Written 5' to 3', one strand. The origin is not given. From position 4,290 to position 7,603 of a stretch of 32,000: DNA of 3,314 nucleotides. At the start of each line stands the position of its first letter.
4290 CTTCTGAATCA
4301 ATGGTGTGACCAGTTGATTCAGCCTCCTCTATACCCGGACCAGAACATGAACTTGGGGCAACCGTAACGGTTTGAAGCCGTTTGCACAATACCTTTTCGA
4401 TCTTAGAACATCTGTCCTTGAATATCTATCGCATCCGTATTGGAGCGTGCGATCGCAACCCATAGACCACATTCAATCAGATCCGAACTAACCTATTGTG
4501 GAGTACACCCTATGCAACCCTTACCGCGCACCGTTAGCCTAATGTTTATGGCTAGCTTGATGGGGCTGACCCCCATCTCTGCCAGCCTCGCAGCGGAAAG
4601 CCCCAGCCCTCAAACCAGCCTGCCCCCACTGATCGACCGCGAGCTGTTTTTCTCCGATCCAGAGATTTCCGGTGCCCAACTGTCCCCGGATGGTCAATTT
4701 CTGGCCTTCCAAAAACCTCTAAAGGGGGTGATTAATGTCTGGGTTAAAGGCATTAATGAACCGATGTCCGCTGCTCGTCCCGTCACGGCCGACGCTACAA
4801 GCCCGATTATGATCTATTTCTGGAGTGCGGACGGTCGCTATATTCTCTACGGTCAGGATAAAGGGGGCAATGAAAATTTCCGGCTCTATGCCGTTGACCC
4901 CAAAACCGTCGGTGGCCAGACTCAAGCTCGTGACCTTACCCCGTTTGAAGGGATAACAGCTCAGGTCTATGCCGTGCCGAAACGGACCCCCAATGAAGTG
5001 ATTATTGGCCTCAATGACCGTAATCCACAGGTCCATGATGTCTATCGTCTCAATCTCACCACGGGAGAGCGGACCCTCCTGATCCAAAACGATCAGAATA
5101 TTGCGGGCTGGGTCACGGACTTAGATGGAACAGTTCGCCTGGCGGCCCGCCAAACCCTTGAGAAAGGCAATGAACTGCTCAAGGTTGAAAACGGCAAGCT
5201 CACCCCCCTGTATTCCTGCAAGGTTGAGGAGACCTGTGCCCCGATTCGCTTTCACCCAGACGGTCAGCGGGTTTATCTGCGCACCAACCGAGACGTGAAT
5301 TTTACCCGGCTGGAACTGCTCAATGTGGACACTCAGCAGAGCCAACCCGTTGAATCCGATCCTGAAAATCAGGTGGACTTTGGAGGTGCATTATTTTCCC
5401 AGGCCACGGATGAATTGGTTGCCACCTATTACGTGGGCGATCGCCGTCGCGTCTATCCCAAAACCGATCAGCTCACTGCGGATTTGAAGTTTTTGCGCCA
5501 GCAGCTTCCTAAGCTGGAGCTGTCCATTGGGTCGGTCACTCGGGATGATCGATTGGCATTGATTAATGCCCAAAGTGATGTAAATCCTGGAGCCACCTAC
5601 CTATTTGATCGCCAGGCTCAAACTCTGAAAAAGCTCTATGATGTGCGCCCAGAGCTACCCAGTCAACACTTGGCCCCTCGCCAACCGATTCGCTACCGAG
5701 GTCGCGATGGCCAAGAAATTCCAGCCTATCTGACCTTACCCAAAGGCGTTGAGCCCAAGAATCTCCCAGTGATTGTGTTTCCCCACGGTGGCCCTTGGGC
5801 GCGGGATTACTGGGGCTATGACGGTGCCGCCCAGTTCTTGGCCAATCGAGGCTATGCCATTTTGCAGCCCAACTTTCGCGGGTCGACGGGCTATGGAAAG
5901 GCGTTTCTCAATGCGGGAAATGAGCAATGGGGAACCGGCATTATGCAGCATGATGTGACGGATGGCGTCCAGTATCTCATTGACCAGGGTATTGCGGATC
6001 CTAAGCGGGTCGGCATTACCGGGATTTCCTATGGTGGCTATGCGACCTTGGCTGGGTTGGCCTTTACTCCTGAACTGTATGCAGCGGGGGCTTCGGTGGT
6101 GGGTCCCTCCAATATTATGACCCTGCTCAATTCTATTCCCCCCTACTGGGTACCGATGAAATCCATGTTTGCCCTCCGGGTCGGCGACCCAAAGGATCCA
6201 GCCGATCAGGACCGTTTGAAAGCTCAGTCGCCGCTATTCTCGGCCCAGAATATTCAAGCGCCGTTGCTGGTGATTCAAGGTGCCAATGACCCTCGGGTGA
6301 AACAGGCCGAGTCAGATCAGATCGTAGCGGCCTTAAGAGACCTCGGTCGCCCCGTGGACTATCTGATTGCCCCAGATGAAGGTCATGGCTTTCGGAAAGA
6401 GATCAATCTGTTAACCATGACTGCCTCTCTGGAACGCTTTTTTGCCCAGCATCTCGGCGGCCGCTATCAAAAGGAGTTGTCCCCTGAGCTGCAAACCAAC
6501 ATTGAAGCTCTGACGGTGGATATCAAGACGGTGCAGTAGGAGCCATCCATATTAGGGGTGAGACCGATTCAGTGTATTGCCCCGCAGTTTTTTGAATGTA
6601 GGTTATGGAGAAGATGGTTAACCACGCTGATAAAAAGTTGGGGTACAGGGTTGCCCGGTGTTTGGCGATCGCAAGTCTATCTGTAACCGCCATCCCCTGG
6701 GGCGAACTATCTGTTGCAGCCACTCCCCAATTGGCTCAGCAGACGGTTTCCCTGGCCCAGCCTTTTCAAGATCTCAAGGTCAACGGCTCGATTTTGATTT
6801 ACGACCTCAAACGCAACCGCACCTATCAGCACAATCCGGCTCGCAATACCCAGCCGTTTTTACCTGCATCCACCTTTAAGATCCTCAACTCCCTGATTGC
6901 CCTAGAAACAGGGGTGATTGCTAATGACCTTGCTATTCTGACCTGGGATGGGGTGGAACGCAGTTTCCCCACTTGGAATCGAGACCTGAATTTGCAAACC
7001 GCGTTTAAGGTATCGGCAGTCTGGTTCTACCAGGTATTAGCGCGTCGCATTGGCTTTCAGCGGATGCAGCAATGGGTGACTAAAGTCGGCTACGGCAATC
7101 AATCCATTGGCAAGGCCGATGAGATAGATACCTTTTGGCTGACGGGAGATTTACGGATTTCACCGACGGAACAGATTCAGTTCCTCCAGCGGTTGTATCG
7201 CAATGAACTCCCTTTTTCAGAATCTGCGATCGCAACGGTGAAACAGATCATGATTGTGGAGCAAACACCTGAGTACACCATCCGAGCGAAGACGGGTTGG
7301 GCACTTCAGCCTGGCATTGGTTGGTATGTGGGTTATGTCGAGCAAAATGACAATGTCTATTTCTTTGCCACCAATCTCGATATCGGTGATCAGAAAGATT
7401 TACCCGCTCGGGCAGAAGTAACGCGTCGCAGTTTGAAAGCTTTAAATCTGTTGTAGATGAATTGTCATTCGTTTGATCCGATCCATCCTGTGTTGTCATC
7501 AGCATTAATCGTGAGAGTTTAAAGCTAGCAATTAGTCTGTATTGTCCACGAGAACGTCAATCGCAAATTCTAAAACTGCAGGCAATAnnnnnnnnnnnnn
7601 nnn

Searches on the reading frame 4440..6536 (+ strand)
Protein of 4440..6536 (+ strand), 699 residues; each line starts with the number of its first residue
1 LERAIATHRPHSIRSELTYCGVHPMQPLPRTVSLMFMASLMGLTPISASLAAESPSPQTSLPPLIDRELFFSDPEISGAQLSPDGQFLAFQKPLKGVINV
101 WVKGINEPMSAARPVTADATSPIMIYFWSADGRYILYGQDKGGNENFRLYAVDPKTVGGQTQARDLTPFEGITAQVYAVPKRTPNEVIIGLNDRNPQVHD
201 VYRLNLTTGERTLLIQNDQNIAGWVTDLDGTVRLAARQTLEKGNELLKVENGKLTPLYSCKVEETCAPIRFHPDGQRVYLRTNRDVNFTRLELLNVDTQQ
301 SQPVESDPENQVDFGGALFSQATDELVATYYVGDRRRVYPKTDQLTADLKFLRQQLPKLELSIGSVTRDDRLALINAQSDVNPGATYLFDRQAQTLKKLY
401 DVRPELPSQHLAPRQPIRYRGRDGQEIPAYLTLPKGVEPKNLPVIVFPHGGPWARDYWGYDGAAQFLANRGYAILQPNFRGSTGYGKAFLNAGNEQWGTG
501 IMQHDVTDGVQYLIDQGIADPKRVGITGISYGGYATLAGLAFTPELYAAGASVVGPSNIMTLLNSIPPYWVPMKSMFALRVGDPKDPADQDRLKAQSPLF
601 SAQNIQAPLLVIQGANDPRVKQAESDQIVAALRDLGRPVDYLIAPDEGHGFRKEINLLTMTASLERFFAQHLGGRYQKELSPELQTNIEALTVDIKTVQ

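Call 74: search_protein_families(library=pfam, proteins=[window:4440-6536:+], max_evalue=0.0001)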
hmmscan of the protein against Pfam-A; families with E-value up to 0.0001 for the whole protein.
window:4440-6536:+ (699 aa): 5 families
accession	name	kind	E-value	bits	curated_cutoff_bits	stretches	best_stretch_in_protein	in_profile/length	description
PF00326.27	Peptidase_S9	-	1.7e-45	155.5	22.6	1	459-674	2-212/213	Prolyl oligopeptidase family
PF01738.24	DLH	-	2.5e-09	37.5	21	1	427-654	1-191/217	Dienelactone hydrolase family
PF20434.5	BD-FAE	-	3.3e-09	37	26.8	1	433-632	5-215/215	BD-FAE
PF02129.25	Peptidase_S15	-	4.2e-09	36.9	23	1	423-557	1-130/262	X-Pro dipeptidyl-peptidase (S15 family)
PF12697.13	Abhydrolase_6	-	1.7e-06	29.3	26.3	1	445-649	1-204/217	Alpha/beta hydrolase family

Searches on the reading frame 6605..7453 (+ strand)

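Call 74: search_protein_families(library=pfam, proteins=[window:6605-7453:+], max_evalue=0.0001)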
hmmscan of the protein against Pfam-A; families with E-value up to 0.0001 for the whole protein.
window:6605-7453:+ (283 aa): 2 families
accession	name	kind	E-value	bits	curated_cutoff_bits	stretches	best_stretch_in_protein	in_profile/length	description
PF00905.27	Transpeptidase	-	2.2e-40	139.2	22.1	1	73-277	21-298/299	Penicillin binding protein transpeptidase domain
PF13354.11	Beta-lactamase2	-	1.1e-06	28.6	22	0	143-230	92-177/214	Beta-lactamase enzyme family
